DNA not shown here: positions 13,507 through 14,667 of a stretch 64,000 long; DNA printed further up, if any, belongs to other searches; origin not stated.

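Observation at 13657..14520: YfcO as candidate tip adhesin of Yfc fimbriae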

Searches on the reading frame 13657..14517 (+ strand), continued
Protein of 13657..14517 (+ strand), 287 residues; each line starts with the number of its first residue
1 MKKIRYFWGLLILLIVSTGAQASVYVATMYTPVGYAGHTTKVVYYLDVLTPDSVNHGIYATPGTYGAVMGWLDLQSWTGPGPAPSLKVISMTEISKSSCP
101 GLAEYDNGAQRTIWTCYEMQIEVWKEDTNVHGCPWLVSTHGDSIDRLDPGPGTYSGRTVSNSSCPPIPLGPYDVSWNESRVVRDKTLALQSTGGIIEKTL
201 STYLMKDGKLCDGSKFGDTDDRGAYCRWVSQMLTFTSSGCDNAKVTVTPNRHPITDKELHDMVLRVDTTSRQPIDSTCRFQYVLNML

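Call 31: list_cluster_members(proteins=[P0121, P0122, P0124, P0125, P0126, P0127, P0132, P0133, P0134, P0138])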
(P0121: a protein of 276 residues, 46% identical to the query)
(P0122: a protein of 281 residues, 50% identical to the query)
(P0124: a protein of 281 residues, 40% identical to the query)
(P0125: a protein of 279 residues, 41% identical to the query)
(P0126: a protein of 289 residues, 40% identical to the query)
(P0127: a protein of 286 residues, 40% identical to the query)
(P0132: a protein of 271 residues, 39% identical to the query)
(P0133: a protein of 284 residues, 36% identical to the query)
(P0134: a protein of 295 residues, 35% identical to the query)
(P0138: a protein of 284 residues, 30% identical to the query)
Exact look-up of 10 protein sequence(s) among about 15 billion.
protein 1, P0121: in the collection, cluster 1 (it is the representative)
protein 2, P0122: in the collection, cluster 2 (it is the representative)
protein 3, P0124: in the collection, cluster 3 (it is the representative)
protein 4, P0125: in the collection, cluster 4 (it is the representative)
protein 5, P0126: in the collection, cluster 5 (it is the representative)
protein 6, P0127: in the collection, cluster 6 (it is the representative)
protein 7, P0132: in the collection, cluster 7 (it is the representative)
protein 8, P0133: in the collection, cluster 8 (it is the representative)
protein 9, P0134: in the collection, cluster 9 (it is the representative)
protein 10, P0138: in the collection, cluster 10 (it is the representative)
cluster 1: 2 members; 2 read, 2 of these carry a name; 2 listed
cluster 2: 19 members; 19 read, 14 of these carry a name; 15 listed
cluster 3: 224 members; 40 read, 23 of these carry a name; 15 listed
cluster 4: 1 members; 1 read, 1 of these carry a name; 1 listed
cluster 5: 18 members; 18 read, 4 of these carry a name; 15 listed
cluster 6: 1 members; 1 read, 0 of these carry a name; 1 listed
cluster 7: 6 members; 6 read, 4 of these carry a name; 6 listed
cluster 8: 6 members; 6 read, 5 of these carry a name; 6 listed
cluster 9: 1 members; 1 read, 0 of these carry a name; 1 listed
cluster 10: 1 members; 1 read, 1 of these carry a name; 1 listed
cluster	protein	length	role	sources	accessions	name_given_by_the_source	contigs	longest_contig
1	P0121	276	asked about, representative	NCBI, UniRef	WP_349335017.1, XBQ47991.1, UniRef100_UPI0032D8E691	StfH/YfcO family fimbrial adhesin [Escherichia albertii] | StfH/YfcO family fimbrial adhesin n=1 Tax=Escherichia albertii TaxID=208962 ...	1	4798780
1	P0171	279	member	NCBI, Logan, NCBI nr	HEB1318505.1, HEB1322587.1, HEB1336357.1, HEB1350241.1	TPA: DUF2544 domain-containing protein [Escherichia albertii] | DUF2544 domain-containing protein [Escherichia albertii]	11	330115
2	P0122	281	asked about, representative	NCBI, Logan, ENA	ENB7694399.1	DUF2544 domain-containing protein [Escherichia coli]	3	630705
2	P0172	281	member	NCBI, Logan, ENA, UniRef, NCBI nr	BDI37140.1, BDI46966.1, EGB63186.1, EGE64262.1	StfH/YfcO family fimbrial adhesin [Escherichia coli] | DUF2544 domain-containing protein n=1 Tax=Escherichia coli TaxID=562 ... | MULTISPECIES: StfH/YfcO family fimbrial adhesin [Escherichia]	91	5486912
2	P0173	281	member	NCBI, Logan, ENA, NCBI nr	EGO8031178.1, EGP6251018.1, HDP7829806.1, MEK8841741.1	DUF2544 domain-containing protein [Escherichia coli]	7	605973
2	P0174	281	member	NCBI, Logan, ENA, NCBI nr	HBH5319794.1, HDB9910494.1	TPA: DUF2544 domain-containing protein [Escherichia coli] | DUF2544 domain-containing protein [Escherichia coli]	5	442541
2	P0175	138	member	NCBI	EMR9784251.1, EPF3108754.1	StfH/YfcO family fimbrial adhesin, partial [Escherichia coli]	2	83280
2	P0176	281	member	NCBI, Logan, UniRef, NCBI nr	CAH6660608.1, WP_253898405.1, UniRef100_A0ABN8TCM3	StfH/YfcO family fimbrial adhesin [Pseudocitrobacter vendiensis] | DUF2544 domain-containing protein n=1 Tax=Pseudocitrobacter vendiensis TaxID=2488306 ...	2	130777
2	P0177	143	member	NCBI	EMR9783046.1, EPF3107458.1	StfH/YfcO family fimbrial adhesin, partial [Escherichia coli]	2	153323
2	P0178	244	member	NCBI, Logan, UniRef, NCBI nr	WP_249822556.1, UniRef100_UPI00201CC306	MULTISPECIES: StfH/YfcO family fimbrial adhesin [Escherichia] | StfH/YfcO family fimbrial adhesin n=1 Tax=Escherichia TaxID=561 RepID=UPI00201CC306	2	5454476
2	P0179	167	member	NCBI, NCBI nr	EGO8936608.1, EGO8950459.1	DUF2544 domain-containing protein, partial [Escherichia coli] | DUF2544 domain-containing protein [Escherichia coli]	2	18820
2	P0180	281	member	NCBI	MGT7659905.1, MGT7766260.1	StfH/YfcO family fimbrial adhesin [Escherichia coli]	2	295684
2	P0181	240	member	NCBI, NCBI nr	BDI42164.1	fimbrial protein [Escherichia sp. HH091_1A]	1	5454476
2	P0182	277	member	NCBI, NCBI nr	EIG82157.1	PF11245 family protein [Escherichia coli 1.2741]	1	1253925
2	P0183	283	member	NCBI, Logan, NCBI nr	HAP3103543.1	TPA: DUF2544 domain-containing protein [Escherichia coli] | DUF2544 domain-containing protein [Escherichia coli]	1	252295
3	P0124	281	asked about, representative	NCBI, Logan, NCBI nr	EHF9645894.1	DUF2544 domain-containing protein [Salmonella enterica]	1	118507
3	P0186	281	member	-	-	fimbrial adhesin StfH [Salmonella enterica subsp. enterica serovar Kiambu] | DUF2544 domain-containing protein n=3 Tax=Salmonella enterica TaxID=28901 ... | fimbrial adhesin StfH [Salmonella enterica]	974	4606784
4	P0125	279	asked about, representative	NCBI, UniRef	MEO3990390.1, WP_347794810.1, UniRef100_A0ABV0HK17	StfH/YfcO family fimbrial adhesin [Pseudocitrobacter cyperus] | StfH/YfcO family fimbrial adhesin n=1 Tax=Pseudocitrobacter cyperus TaxID=3112843 ...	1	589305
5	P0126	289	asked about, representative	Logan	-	-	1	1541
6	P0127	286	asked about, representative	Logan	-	-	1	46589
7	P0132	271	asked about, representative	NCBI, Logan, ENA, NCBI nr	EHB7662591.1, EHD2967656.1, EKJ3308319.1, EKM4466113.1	TPA: DUF2544 domain-containing protein [Escherichia coli] | DUF2544 domain-containing protein [Escherichia coli]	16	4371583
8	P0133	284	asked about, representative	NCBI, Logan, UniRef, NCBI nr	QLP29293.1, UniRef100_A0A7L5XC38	DUF2544 domain-containing protein [Escherichia marmotae] | DUF2544 domain-containing protein n=2 Tax=Escherichia marmotae TaxID=1499973 ...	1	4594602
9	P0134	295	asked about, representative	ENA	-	-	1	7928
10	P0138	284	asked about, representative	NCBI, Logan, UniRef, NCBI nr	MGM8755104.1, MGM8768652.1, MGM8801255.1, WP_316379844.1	StfH/YfcO family fimbrial adhesin [Enterobacter chuandaensis] | StfH/YfcO family fimbrial adhesin n=1 Tax=Enterobacter TaxID=547 RepID=UPI002930790E | StfH/YfcO family fimbrial adhesin [Enterobacter sp. 296B2]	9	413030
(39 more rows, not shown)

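Call 32: predict_structure(alignment_id=A1)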
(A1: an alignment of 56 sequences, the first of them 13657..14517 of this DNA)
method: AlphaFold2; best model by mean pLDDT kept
length: 287 residues; sequences in the alignment: 56
mean_pLDDT: 91.3   pTM: 0.80
mean pLDDT of the five models: 91.3, 89.4, 88.8, 88.6, 88.0
residues with pLDDT >= 90: 221; 70-90: 50; 50-70: 16; < 50: 0
segments of 3 or more residues with pLDDT < 50: none
pLDDT, mean of each block of 10 residues (from residue 1): 86 78 86 95 95 94 78 95 95 97 95 96 77 89 91 94 91 96 95 95 96 80 89 94 96 95 96 93 92
secondary structure, 60 per line:
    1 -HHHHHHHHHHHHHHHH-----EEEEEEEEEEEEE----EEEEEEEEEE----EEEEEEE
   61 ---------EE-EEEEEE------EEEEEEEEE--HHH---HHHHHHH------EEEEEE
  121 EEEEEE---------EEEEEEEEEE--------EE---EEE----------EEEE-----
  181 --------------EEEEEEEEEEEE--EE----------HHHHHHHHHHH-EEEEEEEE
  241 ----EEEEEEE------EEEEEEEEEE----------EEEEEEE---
elements in order: H2-17 E23-35 E40-49 E54-60 E73-78 E85-93 H102-108 E115-126 E136-145 E159-161 E172-175 E195-206 H221-231 E233-240 E245-251 E258-267 E278-284

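Call 35: fold_search(model_id=the predicted structure, library=pdb)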
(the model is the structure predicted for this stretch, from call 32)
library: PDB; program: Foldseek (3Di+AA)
matches with E <= 10: 1332; with E <= 0.001: 1
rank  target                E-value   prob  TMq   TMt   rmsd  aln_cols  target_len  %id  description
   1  9ma0_A                7.1e-04  0.91  0.24  0.18  21.8       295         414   10  Cryo-EM structure of EBV gp350 D123 in complex with neutralizing antibody 4A11 (released 2026-03-18)
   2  8sgn_G                3.7e-03  0.82  0.25  0.18  21.1       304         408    7  Crystal structure of Epstein-Barr virus glycoprotein 350 (gp350) in complex with Cy651H02, a monoclonal antibody isola (released 2024-04-17)
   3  8sm1_G                7.0e-03  0.80  0.26  0.19  21.1       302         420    8  CRYSTAL STRUCTURE OF HUMAN ANTIBODY 769A9 IN COMPLEX WITH EPSTEIN-BARR VIRUS MAJOR GLYCOPROTEIN GP350 (released 2024-05-01)
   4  4lf3_B                1.1e-02  0.33  0.20  0.23  13.6       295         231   14  Inhibitory Mechanism of an Allosteric Antibody Targeting the Glucagon Receptor (released 2013-11-13)
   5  8ek1_H                1.2e-02  0.51  0.23  0.28  12.6       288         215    9  Cryo-EM structure of a potent anti-malarial antibody L9 in complex with Plasmodium falciparum circumsporozoite protein (released 2023-03-15)
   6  9d95_E                1.3e-02  0.54  0.24  0.27  12.9       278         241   10  TRAV35/TRBV20 TCR - HLA-B38 complex (released 2025-09-03)
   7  7n2p_F                1.4e-02  0.69  0.27  0.30   9.9       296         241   10  AS4.3-RNASEH2b-HLA*B27 (released 2022-12-07)
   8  9d95_J                1.4e-02  0.51  0.24  0.26  13.0       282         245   10  TRAV35/TRBV20 TCR - HLA-B38 complex (released 2025-09-03)
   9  3u82_B                1.5e-02  0.38  0.17  0.17  17.3       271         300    8  Binding of herpes simplex virus glycoprotein D to nectin-1 exploits host cell adhesion (released 2012-03-21)
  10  6mqc_H                1.5e-02  0.35  0.20  0.23  13.8       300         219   11  Vaccine-elicited NHP FP-targeting neutralizing antibody 0PV-c.01 in complex with FP (residue 512-519) (released 2019-07-31)
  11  8fdo_A                1.6e-02  0.33  0.22  0.26  14.2       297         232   11  SARS-CoV-2 fusion peptide epitope scaffold FP15 bound to DH1058 (released 2023-10-11)
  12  6pec_H                1.6e-02  0.28  0.18  0.22  13.4       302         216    8  Vaccine-elicited NHP FP-targeting antibody DF2F-e.01 in complex with HIV fusion peptide (residue 512-519) (released 2020-06-24)
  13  7s8h_H                1.6e-02  0.33  0.22  0.26  13.7       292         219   11  Structure of Lassa virus glycoprotein bound to Fab 18.5C and Fab 36.1F (released 2022-06-01)
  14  8k7r_F                1.6e-02  0.33  0.20  0.20  13.6       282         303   10  Human Fc epsilon RI in complex with hIgE Fc (TMD disordered) (released 2024-12-04)
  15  6pzh_B                1.8e-02  0.28  0.21  0.25  14.5       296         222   10  Crystal structure of human NA-22 Fab (released 2019-12-04)
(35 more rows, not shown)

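Call 40: find_encoding_contigs(protein=P0138, flank=8000, max_places=2)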
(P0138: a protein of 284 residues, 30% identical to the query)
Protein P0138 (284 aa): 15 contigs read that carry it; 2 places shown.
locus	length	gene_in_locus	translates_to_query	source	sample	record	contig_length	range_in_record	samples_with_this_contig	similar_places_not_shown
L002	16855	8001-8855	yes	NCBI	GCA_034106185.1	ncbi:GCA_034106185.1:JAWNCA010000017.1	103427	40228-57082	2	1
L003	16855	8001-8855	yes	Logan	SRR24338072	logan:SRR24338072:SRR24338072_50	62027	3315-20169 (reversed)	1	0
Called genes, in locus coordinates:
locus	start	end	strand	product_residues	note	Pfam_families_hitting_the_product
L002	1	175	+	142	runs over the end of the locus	PF00572:Ribosomal_L13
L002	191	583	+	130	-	PF00380:Ribosomal_S9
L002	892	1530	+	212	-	PF02798:GST_N, PF13417:GST_N_3, PF13409:GST_N_2, PF00043:GST_C, PF13410:GST_C_2 (weak)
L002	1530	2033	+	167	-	PF04386:SspB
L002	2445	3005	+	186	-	PF00419:Fimbrial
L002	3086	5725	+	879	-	PF13954:PapC_N, PF00577:Usher, PF13953:PapC_C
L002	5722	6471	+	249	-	PF00345:PapD_N, PF02753:PapD_C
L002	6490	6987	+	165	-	PF00419:Fimbrial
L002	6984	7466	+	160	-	PF00419:Fimbrial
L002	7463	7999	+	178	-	PF00419:Fimbrial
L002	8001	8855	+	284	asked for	PF11245:DUF2544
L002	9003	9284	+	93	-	-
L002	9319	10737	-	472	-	PF14691:Fer4_20, PF07992:Pyr_redox_2 (weak), PF00070:Pyr_redox (faint), PF01494:FAD_binding_3 (weak), PF01946:Thi4 (weak), PF07992:Pyr_redox_2, PF12831:FAD_oxidored (weak), PF13450:NAD_binding_8, +6 more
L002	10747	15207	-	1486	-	PF00310:GATase_2, PF04898:Glu_syn_central, PF01645:Glu_synthase, PF01493:GXGXG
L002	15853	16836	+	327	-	PF04055:Radical_SAM, PF16199:Radical_SAM_C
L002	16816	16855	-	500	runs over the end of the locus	PF01935:DUF87 (weak), PF05872:HerA_C, PF10412:TrwB_AAD_bind (faint), PF13401:AAA_22 (faint)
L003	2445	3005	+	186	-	PF00419:Fimbrial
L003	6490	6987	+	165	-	PF00419:Fimbrial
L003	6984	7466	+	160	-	PF00419:Fimbrial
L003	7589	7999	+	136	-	PF00419:Fimbrial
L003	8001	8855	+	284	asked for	PF11245:DUF2544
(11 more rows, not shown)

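Call 41: find_encoding_contigs(protein=P0186, flank=8000, max_places=1)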
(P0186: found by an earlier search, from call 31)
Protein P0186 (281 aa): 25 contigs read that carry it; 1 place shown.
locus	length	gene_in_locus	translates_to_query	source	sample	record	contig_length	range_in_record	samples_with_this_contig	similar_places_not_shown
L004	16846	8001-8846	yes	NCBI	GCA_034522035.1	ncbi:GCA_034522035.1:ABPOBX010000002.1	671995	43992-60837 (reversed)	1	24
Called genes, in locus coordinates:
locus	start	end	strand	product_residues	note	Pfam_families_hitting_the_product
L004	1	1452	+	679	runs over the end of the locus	PF01032:FecCD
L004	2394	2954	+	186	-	PF00419:Fimbrial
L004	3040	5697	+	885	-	PF13954:PapC_N, PF00577:Usher, PF13953:PapC_C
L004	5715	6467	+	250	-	PF00345:PapD_N, PF02753:PapD_C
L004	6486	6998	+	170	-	PF00419:Fimbrial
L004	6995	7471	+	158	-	PF00419:Fimbrial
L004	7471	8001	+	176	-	PF00419:Fimbrial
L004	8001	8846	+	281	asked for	PF11245:DUF2544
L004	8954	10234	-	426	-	PF00202:Aminotran_3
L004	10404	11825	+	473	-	PF00654:Voltage_CLC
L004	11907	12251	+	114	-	PF01521:Fe-S_biosyn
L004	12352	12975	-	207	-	PF03458:Gly_transporter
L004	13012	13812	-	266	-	PF01497:Peripla_BP_2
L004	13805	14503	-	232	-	PF01048:PNP_UDP_1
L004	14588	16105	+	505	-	PF01966:HD, PF13286:HD_assoc (faint)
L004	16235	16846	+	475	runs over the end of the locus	PF00089:Trypsin, PF13365:Trypsin_2, PF00595:PDZ, PF13180:PDZ_2, PF17820:PDZ_6, PF00595:PDZ, PF13180:PDZ_2, PF17820:PDZ_6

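Call 42: find_encoding_contigs(protein=P0132, flank=8000, max_places=1)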
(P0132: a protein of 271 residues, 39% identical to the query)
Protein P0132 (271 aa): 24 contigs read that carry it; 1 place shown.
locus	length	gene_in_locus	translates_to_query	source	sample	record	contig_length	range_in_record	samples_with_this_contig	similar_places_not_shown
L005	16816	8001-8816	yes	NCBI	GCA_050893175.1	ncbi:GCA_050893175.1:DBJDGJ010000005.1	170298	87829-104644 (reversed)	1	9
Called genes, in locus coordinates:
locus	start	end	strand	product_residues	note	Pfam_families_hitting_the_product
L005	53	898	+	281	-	PF02311:AraC_binding, PF00165:HTH_AraC, PF12833:HTH_18, PF00165:HTH_AraC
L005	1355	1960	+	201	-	PF00419:Fimbrial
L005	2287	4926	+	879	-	PF13954:PapC_N, PF00577:Usher, PF13953:PapC_C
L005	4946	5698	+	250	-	PF00345:PapD_N, PF02753:PapD_C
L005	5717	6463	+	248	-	PF00345:PapD_N, PF02753:PapD_C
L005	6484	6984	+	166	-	PF00419:Fimbrial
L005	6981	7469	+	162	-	PF00419:Fimbrial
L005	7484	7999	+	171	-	PF00419:Fimbrial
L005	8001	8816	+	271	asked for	PF11245:DUF2544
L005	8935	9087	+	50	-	-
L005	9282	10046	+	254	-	PF09335:VTT_dom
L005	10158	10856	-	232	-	PF00005:ABC_tran, PF02463:SMC_N (weak), PF13304:AAA_21 (faint)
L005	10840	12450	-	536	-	PF00528:BPD_transp_1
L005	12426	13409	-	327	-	PF13531:SBP_bac_11, PF01547:SBP_bac_1, PF13343:SBP_bac_6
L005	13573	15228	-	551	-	PF12793:SgrR_N, PF00496:SBP_bac_5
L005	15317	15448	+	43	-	PF15894:SgrT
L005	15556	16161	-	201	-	PF00694:Aconitase_C, PF27512:LeuD, PF27434:LeuD_C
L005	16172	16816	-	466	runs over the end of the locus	PF00330:Aconitase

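Call 67: profile_search(alignment_id=A1)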
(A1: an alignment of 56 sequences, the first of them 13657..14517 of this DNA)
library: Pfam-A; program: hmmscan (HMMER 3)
A. the first sequence (287 residues): domains with independent E <= 10: 1; with E <= 0.001: 1
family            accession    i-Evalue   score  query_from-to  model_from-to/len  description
DUF2544           PF11245.13    3.7e-73   246.5      48-287         3-246/246  Protein of unknown function (DUF2544)
B. every sequence of the alignment scanned on its own (56 sequences): families by number of members that match
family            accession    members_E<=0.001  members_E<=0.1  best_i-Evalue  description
DUF2544           PF11245.13                56              56       1.6e-136  Protein of unknown function (DUF2544)
ChrB_C            PF09828.14                 0               1        3.4e-02  ChrB, C-terminal domain
IL12p40_C         PF10420.15                 0               1        5.3e-02  Cytokine interleukin-12p40 C-terminus
HscB_4_cys        PF18256.6                  0               1        9.6e-02  Co-chaperone HscB tetracysteine metal binding motif
